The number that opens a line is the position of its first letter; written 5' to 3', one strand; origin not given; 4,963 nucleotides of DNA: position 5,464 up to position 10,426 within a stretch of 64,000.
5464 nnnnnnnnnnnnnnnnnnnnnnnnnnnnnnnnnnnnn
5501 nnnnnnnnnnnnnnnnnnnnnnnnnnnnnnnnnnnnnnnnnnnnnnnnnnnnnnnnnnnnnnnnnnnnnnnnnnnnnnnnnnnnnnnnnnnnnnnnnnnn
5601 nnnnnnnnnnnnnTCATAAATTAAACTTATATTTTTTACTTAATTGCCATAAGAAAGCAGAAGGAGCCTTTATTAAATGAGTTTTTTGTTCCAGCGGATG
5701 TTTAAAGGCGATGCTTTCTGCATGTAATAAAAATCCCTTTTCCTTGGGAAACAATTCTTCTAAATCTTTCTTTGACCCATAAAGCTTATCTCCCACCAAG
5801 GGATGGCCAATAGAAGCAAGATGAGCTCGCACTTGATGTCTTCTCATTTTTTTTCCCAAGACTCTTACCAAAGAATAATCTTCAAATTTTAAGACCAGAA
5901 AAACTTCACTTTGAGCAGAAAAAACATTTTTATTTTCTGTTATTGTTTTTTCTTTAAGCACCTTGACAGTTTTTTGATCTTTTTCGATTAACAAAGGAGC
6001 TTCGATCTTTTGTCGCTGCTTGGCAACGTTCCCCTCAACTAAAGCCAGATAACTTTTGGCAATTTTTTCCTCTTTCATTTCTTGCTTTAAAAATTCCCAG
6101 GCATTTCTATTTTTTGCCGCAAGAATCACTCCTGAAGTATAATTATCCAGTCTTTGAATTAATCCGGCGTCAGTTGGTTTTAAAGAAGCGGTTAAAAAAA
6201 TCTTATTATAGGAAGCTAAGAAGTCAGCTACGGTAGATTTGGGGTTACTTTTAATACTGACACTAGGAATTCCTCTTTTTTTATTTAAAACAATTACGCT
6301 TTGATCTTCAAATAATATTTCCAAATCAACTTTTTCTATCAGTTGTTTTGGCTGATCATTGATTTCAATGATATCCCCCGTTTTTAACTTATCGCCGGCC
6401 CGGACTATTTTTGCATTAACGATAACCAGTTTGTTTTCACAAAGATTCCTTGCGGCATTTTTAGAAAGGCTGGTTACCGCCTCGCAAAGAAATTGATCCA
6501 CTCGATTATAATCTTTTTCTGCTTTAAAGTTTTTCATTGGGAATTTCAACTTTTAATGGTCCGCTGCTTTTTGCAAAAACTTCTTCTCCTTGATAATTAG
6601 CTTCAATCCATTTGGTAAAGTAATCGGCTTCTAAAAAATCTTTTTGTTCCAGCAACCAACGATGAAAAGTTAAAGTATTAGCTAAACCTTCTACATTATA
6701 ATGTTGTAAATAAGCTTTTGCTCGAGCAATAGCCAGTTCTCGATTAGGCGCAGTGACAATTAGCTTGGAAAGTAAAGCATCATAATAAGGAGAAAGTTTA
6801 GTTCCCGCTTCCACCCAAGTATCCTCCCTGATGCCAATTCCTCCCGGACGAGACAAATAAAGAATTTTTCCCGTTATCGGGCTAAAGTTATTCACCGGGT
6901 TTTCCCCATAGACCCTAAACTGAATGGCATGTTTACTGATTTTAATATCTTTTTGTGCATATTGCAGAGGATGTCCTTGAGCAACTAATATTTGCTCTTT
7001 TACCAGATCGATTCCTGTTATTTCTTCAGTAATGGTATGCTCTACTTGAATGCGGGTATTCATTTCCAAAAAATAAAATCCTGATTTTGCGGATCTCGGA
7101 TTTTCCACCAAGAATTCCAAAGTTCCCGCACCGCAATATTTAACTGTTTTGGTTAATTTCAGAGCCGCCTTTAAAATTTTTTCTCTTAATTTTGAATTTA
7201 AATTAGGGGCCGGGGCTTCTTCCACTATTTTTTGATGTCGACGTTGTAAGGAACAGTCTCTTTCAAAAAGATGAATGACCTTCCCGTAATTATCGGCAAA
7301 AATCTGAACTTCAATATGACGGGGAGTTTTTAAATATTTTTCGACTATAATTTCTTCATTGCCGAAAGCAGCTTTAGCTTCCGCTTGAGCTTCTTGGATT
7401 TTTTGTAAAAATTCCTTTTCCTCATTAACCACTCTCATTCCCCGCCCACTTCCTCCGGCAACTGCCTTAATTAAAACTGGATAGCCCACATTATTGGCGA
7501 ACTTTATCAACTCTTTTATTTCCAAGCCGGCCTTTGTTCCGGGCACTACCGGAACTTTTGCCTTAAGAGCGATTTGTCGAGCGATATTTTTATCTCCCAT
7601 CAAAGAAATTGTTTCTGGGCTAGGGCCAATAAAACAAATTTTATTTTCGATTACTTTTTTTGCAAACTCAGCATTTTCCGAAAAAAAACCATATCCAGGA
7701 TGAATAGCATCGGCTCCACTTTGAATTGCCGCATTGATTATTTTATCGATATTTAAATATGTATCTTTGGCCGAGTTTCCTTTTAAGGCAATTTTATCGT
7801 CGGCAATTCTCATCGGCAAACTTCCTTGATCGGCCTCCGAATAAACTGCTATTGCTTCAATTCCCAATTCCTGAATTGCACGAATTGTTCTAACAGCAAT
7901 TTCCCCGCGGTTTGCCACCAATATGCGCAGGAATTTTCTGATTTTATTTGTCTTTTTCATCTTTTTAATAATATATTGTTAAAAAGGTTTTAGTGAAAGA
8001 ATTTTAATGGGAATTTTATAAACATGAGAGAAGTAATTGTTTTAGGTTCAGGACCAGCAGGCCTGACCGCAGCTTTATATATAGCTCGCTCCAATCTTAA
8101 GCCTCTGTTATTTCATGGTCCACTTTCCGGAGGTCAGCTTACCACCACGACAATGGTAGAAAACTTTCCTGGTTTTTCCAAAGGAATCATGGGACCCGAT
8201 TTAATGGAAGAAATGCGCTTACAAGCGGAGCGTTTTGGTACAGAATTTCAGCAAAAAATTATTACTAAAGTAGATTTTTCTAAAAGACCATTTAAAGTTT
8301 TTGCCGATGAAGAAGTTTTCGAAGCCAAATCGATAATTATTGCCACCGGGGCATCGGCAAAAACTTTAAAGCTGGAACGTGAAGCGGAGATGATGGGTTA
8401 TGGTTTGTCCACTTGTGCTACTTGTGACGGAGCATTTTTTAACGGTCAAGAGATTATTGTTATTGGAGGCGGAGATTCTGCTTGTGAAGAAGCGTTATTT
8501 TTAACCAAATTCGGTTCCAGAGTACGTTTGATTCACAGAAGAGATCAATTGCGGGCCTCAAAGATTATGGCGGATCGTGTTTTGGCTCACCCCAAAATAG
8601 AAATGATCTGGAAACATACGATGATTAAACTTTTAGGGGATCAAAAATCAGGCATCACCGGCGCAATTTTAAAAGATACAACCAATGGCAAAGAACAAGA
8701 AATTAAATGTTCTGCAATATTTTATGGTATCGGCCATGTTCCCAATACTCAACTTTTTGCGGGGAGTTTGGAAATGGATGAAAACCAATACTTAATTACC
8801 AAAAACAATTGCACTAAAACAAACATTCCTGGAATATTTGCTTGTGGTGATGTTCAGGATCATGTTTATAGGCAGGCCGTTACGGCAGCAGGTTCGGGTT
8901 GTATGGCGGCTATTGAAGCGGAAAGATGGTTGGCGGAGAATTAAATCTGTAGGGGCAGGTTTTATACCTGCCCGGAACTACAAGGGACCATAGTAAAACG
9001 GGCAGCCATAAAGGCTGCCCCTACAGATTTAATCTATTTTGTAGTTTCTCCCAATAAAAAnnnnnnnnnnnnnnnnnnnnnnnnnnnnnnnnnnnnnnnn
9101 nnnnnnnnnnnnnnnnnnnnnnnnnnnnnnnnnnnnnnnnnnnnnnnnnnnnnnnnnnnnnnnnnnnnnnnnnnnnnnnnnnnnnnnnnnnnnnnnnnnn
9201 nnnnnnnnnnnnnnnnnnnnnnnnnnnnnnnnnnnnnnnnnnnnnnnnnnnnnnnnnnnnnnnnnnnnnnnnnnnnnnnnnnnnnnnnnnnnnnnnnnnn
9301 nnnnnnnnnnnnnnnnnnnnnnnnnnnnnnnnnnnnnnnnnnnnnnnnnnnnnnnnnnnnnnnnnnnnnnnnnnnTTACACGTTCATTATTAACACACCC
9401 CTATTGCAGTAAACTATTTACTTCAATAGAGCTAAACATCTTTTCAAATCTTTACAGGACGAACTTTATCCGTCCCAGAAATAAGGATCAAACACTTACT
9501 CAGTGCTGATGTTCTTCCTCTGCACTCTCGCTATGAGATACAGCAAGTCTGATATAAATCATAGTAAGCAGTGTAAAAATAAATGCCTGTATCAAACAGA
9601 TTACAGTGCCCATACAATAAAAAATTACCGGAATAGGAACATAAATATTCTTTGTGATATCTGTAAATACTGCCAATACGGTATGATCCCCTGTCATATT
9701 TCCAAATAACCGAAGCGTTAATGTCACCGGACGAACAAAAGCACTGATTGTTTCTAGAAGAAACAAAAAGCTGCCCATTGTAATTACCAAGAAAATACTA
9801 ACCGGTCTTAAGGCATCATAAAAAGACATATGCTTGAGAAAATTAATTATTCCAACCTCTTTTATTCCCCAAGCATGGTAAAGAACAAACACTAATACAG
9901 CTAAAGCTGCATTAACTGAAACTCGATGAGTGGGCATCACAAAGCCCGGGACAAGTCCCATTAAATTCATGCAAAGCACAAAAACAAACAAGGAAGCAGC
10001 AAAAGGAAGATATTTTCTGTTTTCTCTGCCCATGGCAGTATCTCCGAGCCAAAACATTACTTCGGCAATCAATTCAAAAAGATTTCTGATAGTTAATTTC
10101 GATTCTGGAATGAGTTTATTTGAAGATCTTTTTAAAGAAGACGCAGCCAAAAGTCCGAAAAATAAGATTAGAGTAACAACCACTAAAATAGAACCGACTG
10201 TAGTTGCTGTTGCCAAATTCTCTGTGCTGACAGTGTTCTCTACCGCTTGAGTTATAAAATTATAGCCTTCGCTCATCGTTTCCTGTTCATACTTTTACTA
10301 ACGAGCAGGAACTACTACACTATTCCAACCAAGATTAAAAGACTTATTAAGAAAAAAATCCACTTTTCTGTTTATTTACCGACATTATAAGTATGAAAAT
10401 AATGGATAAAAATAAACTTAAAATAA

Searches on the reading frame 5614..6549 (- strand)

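Call 62: search_protein_families(library=pfam, proteins=[window:5614-6549:-], max_evalue=0.0001)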
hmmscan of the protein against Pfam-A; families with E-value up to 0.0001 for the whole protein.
window:5614-6549:- (311 aa): 2 families
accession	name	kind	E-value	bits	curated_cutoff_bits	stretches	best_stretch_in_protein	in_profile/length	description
PF00849.27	PseudoU_synth_2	-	4e-21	76.3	26.8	1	85-246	2-152/152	RNA pseudouridylate synthase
PF01479.30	S4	-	1.7e-06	28.1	22.8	1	16-61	2-48/48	S4 domain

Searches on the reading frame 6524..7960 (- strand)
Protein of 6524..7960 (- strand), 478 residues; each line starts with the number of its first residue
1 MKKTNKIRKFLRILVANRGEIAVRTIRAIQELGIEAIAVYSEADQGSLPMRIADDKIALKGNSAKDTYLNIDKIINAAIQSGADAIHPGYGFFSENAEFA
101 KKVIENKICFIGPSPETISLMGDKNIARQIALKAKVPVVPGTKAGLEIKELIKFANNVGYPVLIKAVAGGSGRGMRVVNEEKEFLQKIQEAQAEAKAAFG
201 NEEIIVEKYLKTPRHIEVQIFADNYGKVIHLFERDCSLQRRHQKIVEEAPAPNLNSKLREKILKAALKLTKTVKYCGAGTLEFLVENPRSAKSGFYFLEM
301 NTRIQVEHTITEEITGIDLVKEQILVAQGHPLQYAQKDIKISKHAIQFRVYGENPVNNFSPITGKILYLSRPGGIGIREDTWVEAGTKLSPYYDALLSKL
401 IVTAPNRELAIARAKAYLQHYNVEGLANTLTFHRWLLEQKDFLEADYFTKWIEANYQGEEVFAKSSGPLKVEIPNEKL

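Call 62: search_protein_families(library=pfam, proteins=[window:6524-7960:-], max_evalue=0.0001)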
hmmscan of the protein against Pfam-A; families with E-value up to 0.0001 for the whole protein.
window:6524-7960:- (478 aa): 6 families
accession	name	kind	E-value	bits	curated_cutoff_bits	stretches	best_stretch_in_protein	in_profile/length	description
PF02786.22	CPSase_L_D2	-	7.4e-74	248.2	19.8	1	123-333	1-209/211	Carbamoyl-phosphate synthase L chain, ATP binding domain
PF00289.28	Biotin_carb_N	-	8.2e-43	145.8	25.5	1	10-118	2-110/110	Biotin carboxylase, N-terminal domain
PF02785.25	Biotin_carb_C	-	2.3e-31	108.5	32.4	1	347-453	1-107/108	Biotin carboxylase C-terminal domain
PF02222.28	ATP-grasp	-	1.7e-11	44.5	27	1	148-287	19-151/179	ATP-grasp domain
PF07478.18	Dala_Dala_lig_C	-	7e-10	39.2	24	1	151-302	28-174/204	D-ala D-ala ligase C-terminus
PF01071.24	GARS_A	-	9.5e-06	26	27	1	122-225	1-103/194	Phosphoribosylglycinamide synthetase, ATP-grasp (A) domain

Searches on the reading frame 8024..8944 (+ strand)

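Call 62: search_protein_families(library=pfam, proteins=[window:8024-8944:+], max_evalue=0.0001)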
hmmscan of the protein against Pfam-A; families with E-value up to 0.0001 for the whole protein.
window:8024-8944:+ (306 aa): 10 families
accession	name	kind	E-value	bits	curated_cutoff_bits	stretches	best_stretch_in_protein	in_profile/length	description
PF07992.20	Pyr_redox_2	-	2.4e-48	165.5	26.1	1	3-292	2-291/291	Pyridine nucleotide-disulphide oxidoreductase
PF13738.12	Pyr_redox_3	-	4.5e-24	85.7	30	1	78-275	102-305/305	Pyridine nucleotide-disulphide oxidoreductase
PF00070.33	Pyr_redox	-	9.4e-17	61.7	22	1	144-213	2-76/82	Pyridine nucleotide-disulphide oxidoreductase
PF01134.28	GIDA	-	3.7e-11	43.1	22.1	0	3-55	1-51/391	Glucose inhibited division protein A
PF00890.30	FAD_binding_2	-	3.1e-08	33.7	20.4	0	4-27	2-25/414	FAD binding domain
PF12831.13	FAD_oxidored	-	6.5e-07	29.4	27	0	3-70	1-70/416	FAD dependent oxidoreductase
PF03486.20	HI0933_like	-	2.7e-06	27.5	50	0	3-30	2-29/244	HI0933-like protein Rossmann domain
PF13450.12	NAD_binding_8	-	1.8e-05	25.4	21.9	0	6-43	1-39/68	NAD(P)-binding Rossmann-like domain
PF01266.30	DAO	-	1.8e-05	24.9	27.9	0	4-29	2-27/353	FAD dependent oxidoreductase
PF01946.23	Thi4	-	2.7e-05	23.9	26.2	0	3-37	19-54/235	Thi4 family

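Call 63: search_protein_families(library=ncbifam, proteins=[window:8024-8944:+], max_evalue=0.00001)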
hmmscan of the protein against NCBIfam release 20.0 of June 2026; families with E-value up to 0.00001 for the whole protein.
window:8024-8944:+ (306 aa): 52 families (the best 25 are shown)
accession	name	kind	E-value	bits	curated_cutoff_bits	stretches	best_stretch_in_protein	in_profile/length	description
TIGR01292.1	TRX_reduct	equivalog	2.1e-116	387.9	343.45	1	3-303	2-300/300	thioredoxin-disulfide reductase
NF007614.0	PRK10262.1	equivalog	7.1e-92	308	644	1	4-303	9-314/321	thioredoxin-disulfide reductase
TIGR03143.1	AhpF_homolog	hypoth_equivalog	2e-83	280.9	687.65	1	3-305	6-310/555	putative alkyl hydroperoxide reductase F subunit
TIGR03140.1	AhpF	equivalog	1.1e-56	192.4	502.9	1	3-299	214-508/515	alkyl hydroperoxide reductase subunit F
TIGR04018.1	Bthiol_YpdA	hypoth_equivalog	1.1e-21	77.1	339.9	1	80-280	93-291/316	YpdA family putative bacillithiol disulfide reductase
TIGR01350.1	lipoamide_DH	equivalog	3.6e-20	72.1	408.8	1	96-296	127-326/461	dihydrolipoyl dehydrogenase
TIGR02053.1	MerA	equivalog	5.1e-19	68.6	454.45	1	89-299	118-328/465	mercury(II) reductase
NF004945.0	PRK06292.2-3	equivalog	4.9e-17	62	494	1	92-280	121-307/457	dihydrolipoyl dehydrogenase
NF004991.0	PRK06370.1-3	subfamily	1.2e-16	60.4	620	1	93-278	157-342/509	FAD-containing oxidoreductase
NF009410.0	PRK12771.1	subfamily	1e-14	54.1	516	1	139-304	266-446/566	NAD(P)-binding protein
NF004947.0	PRK06292.2-5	equivalog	5.5e-14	51.9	592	1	89-279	120-311/474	dihydrolipoyl dehydrogenase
NF004776.0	PRK06116.1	equivalog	9.5e-14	51.2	480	1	92-286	123-313/450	glutathione-disulfide reductase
TIGR03385.1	CoA_CoA_reduc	equivalog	2.8e-13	49.4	578.8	1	96-283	97-288/439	CoA-disulfide reductase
NF004943.0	PRK06292.2-1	equivalog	5.8e-13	48.4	432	1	96-280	127-310/456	dihydrolipoyl dehydrogenase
NF005883.0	PRK07845.1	equivalog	1.4e-12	47.4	479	1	95-295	134-330/466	NAD(P)H-quinone dehydrogenase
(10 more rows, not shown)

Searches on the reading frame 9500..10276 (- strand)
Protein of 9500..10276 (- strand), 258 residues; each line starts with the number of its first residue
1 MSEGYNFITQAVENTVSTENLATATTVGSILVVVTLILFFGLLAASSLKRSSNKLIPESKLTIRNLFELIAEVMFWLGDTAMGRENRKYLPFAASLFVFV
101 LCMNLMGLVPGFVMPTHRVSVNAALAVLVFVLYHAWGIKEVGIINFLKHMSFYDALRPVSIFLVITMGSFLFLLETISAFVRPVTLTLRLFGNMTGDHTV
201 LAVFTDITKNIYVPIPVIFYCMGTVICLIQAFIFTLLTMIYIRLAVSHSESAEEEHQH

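Call 62: search_protein_families(library=pfam, proteins=[window:9500-10276:-], max_evalue=0.0001)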
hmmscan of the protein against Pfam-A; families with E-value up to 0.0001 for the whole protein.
window:9500-10276:- (258 aa): 1 family
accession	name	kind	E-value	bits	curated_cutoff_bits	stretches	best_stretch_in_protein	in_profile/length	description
PF00119.25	ATP-synt_A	-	9.5e-44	150.3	33.9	1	32-242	5-216/217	ATP synthase A chain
